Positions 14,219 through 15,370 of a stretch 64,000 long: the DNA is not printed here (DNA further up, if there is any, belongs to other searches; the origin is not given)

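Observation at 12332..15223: Three-lobed TbpB/fHbp-like surface lipoprotein in an alphaproteobacterial background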

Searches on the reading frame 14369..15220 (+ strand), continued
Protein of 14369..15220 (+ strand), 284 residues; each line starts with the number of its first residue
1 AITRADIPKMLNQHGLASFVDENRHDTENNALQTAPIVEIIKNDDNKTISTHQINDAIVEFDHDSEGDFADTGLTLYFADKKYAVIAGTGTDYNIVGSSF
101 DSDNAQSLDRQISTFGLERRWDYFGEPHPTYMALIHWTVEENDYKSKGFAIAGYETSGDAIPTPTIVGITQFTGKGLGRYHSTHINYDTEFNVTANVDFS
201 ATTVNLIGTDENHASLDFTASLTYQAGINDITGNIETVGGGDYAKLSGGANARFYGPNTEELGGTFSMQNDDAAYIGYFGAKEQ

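Call 58: search_protein_families(library=pfam, proteins=[L001:490-1779:+, L001:13762-15054:+, L002:2-1387:+, L004:12820-14043:-, L005:3369-4604:+, L008:1557-2843:+, L005:11020-12189:-, L003:10240-11373:+, L001:12035-13180:-, L008:4015-5010:+], max_evalue=0.001)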
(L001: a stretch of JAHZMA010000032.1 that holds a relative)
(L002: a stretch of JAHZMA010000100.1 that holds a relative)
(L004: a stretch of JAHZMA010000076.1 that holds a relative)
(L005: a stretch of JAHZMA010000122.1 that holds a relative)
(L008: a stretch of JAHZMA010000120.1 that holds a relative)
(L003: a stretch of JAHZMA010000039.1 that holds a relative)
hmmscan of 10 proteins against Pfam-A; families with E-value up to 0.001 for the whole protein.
L001:490-1779:+ (430 aa): 3 families
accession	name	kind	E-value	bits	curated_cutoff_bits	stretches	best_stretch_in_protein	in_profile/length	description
PF04127.22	DFP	-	9.6e-59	198.8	22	1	203-391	1-185/186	DNA/pantothenate metabolism flavoprotein C-terminal domain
PF02441.25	Flavoprotein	-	3.5e-33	114.9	22.7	1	14-186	1-160/162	Flavoprotein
PF13531.11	SBP_bac_11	-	5e-06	26.9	25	0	93-199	49-148/227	Bacterial extracellular solute-binding protein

L001:13762-15054:+ (431 aa): 4 families
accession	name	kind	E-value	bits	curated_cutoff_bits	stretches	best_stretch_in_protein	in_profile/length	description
PF13450.12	NAD_binding_8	-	2.6e-16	60.1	21.9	1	16-84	1-67/68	NAD(P)-binding Rossmann-like domain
PF01593.30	Amino_oxidase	-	2.1e-14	54.1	19.8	1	21-315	1-300/443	Flavin containing amine oxidoreductase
PF01266.30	DAO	-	3e-08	34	27.9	1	13-49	1-39/353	FAD dependent oxidoreductase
PF01946.23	Thi4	-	0.00088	19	26.2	0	10-48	16-56/235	Thi4 family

L002:2-1387:+ (462 aa): 1 family
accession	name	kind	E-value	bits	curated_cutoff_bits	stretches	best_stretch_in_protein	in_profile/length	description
PF01804.23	Penicil_amidase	-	3.3e-71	241.7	21.3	1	14-452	266-674/675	Penicillin amidase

L004:12820-14043:- (408 aa): 1 family
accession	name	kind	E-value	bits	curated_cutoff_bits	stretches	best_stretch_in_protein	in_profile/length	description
PF00202.27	Aminotran_3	-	1.7e-107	360.1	30.5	1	28-404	9-403/403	Aminotransferase class-III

L005:3369-4604:+ (412 aa): 1 family
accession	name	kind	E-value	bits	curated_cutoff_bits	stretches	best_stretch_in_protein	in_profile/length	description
PF02653.21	BPD_transp_2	-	4.8e-28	98.5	26.8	1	72-399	2-269/269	Branched-chain amino acid transport system / permease component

L008:1557-2843:+ (429 aa): 0 families

L005:11020-12189:- (390 aa): 2 families
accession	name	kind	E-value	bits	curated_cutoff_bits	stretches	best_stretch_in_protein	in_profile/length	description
PF13378.12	MR_MLE_C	-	1.2e-56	192.4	29.4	1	155-381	2-218/219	Enolase C-terminal domain-like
PF02746.21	MR_MLE_N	-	4.7e-20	72.4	22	1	25-127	21-117/117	Mandelate racemase / muconate lactonizing enzyme, N-terminal domain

L003:10240-11373:+ (378 aa): 2 families
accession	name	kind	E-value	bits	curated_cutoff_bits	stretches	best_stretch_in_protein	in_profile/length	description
PF03462.23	PCRF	-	3.1e-67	226.6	24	1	28-220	2-194/194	PCRF domain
PF00472.26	RF-1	-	8.9e-45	151.8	35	1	227-337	1-116/116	RF-1 domain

L001:12035-13180:- (382 aa): 0 families

L008:4015-5010:+ (332 aa): 1 family
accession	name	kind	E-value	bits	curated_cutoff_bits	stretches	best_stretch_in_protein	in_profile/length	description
PF02615.19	Ldh_2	-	1e-91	308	38.8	1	10-329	3-332/333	Malate/L-lactate dehydrogenase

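Call 67: search_dna_similar(query=window:14369-15220:+, collection=plasmids, mode=protein, max_evalue=0.001, max_rows=30)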
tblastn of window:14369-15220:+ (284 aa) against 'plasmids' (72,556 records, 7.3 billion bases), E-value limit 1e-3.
Records with a match: 1; places in all: 1; records where one place covers at least 80% of the query: 0.
Best place of each record, by identity: <60% 1.
By first word of the organism name: Salipiger 1.
By predicted mobility (MOB-suite, as given by PLSDB): non-mobilizable 1.
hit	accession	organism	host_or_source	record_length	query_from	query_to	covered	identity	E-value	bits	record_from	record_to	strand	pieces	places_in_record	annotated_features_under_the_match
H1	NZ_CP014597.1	Salipiger sp. CCB-MM3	mangrove soil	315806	153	283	46%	32.4%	3e-6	56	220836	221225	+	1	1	transferrin-binding protein-like solute binding protein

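Call 69: get_annotated_region(hit=H1, flank=8000)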
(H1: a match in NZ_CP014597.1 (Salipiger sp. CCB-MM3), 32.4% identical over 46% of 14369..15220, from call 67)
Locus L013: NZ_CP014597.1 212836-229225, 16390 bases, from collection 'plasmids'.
description: Salipiger sp. CCB-MM3 plasmid unnamed1, complete sequence
organism: Salipiger sp. CCB-MM3 (NCBI taxid 1792508)
taxonomy: Bacteria; Pseudomonadota; Alphaproteobacteria; Rhodobacterales; Roseobacteraceae; Salipiger; Salipiger sp. CCB-MM3
host: -; source: mangrove soil; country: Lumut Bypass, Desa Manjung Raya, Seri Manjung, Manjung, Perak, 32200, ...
typing (MOB-suite, as given by PLSDB): non-mobilizable
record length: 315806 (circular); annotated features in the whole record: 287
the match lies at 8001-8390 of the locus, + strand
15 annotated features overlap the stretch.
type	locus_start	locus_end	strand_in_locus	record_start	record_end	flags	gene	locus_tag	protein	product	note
CDS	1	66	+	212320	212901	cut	-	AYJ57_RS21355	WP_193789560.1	HAD family hydrolase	-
CDS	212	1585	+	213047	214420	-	-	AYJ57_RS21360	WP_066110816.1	hypothetical protein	-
CDS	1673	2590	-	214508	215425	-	cas7c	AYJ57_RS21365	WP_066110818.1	type I-C CRISPR-associated protein Cas7/Csd2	GO:0043571 - maintenance of CRISPR repeat elements [Evidence IEA]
CDS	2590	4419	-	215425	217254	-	cas8c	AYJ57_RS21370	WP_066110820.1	type I-C CRISPR-associated protein Cas8c/Csd1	GO:0043571 - maintenance of CRISPR repeat elements [Evidence IEA]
CDS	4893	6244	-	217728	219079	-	-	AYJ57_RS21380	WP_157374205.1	IS3 family transposase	-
CDS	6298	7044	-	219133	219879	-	-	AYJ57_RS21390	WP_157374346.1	hypothetical protein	-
CDS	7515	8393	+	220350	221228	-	-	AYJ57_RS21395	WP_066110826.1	transferrin-binding protein-like solute binding protein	-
CDS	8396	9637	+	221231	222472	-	-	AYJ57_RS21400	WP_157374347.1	tetratricopeptide repeat protein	-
CDS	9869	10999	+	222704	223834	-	-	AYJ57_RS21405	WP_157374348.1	helix-turn-helix transcriptional regulator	GO:0006355 - regulation of DNA-templated transcription [Evidence IEA]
CDS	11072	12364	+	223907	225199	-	-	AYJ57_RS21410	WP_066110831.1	pyridoxal phosphate-dependent aminotransferase family protein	-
CDS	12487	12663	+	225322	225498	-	-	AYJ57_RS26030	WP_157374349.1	hypothetical protein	-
CDS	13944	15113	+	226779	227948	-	-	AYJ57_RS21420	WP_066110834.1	serine protease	GO:0006508 - proteolysis [Evidence IEA]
CDS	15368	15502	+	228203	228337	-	-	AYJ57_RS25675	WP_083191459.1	DUF2256 domain-containing protein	-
CDS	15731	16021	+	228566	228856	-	-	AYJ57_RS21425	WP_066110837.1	helix-turn-helix transcriptional regulator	-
CDS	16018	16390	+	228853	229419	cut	-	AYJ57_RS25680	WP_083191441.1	HipA N-terminal domain-containing protein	-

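Call 70: search_protein_families(library=pfam, proteins=[L013:8396-9634:+, L013:7515-8390:+, L008:1557-2843:+, L001:12035-13180:-], max_evalue=0.1)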
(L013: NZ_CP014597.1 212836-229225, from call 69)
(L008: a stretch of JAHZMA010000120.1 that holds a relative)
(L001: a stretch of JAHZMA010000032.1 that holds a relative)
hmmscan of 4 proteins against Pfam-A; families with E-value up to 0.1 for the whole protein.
L013:8396-9634:+ (413 aa): 14 families
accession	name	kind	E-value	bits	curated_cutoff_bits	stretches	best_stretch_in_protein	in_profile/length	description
PF14559.12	TPR_19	-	1.2e-08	35.6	25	1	44-90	2-48/68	Tetratricopeptide repeat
PF24575.1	TPR_Slam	-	3.6e-08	34.2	35.2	1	27-90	41-104/104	Surface lipoprotein assembly modifier, N-terminal TPR repeats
PF04575.19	SlipAM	-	2.5e-07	31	22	1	164-405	41-280/288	Surface lipoprotein assembly modifier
PF13432.12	TPR_16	-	2e-05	25.4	32.7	2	45-91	9-55/65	Tetratricopeptide repeat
PF07719.23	TPR_2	-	0.00048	20.5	27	0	72-92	6-26/34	Tetratricopeptide repeat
PF13428.12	TPR_14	-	0.00092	20.1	23.5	1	45-76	13-44/44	Tetratricopeptide repeat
PF13371.12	TPR_9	-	0.0025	18.2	35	1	45-94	7-56/73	Tetratricopeptide repeat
PF23914.1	TPR_CcmH_CycH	-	0.005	17.1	42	1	15-95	68-149/158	Cytochrome c-type biogenesis protein H TPR domain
PF13174.12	TPR_6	-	0.0059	17.6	26.3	0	70-94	3-27/33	Tetratricopeptide repeat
PF11059.14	DUF2860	-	0.0066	16.1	22.9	1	207-410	115-292/294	Protein of unknown function (DUF2860)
PF07721.20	TPR_4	-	0.0082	17.1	27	0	68-91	2-25/26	Tetratricopeptide repeat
PF03704.23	BTAD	-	0.028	15.2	22.1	1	13-91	42-120/146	Bacterial transcriptional activator domain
PF14561.12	TPR_20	-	0.028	15.2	25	0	52-95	7-50/90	Tetratricopeptide repeat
PF25060.1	ARM_TT21_2nd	-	0.039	13.9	27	1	50-94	205-249/270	Tetratricopeptide repeat protein 21 second ARM domain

L013:7515-8390:+ (292 aa): 1 family
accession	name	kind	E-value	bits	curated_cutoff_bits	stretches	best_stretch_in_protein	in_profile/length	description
PF01298.24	TbpB_B_D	-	2.1e-10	41.6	26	1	171-292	1-126/126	C-lobe and N-lobe beta barrels of Tf-binding protein B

L008:1557-2843:+ (429 aa): 0 families

L001:12035-13180:- (382 aa): 0 families
